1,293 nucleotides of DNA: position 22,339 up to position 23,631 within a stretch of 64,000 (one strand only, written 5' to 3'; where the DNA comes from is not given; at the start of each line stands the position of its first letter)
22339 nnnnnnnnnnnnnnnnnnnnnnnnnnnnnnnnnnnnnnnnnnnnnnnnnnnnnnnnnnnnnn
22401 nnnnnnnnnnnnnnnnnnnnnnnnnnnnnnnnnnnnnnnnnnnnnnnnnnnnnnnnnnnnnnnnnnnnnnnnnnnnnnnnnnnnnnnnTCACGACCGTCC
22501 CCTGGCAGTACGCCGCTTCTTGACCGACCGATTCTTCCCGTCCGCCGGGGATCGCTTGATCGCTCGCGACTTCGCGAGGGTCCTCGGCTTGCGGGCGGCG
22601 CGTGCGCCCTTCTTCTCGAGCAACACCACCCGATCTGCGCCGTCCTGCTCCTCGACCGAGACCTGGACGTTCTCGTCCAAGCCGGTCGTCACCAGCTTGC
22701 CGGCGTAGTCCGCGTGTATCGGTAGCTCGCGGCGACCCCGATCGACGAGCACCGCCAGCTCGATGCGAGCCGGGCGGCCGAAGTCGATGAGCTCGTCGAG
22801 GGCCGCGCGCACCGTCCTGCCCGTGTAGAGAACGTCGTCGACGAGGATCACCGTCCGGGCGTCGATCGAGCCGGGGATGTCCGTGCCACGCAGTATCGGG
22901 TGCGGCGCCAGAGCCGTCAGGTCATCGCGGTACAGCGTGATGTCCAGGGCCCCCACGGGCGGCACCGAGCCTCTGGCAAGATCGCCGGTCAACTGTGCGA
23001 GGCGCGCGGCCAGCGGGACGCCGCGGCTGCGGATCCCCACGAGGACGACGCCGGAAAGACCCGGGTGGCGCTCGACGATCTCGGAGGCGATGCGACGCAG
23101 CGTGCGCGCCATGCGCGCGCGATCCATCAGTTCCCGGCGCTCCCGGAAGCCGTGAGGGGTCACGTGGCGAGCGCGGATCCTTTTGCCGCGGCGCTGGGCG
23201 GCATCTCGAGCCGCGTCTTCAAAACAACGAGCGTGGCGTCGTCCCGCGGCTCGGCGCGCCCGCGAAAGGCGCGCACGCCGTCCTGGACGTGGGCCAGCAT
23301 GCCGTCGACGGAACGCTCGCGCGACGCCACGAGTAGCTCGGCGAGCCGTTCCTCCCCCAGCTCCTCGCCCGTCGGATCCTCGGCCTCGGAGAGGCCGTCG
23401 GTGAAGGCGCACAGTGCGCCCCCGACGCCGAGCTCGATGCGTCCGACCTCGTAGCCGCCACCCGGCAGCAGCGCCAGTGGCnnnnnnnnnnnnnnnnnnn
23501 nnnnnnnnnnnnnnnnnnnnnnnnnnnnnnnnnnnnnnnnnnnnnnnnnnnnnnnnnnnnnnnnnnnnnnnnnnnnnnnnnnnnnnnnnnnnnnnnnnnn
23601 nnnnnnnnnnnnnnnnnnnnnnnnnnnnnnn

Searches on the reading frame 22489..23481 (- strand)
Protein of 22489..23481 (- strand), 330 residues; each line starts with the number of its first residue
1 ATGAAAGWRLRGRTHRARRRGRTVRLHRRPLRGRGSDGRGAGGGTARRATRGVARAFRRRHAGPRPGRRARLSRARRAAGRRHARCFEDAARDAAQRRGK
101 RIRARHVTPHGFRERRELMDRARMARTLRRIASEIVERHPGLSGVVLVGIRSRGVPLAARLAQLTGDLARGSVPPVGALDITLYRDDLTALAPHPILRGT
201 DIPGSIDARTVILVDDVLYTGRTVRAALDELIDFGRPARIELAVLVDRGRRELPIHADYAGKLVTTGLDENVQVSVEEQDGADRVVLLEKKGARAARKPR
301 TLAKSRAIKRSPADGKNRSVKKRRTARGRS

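Call 37: search_protein_families(library=pfam, proteins=[window:22489-23481:-], max_evalue=0.001)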
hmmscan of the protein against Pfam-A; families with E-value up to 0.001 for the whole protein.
window:22489-23481:- (330 aa): 2 families
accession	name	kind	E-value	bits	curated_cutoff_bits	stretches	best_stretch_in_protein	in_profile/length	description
PF00156.33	Pribosyltran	-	1.5e-19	70.3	26.3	1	118-260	5-139/158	Phosphoribosyl transferase domain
PF14681.12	UPRTase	-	2.5e-05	24.3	27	1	177-247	92-160/206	Uracil phosphoribosyltransferase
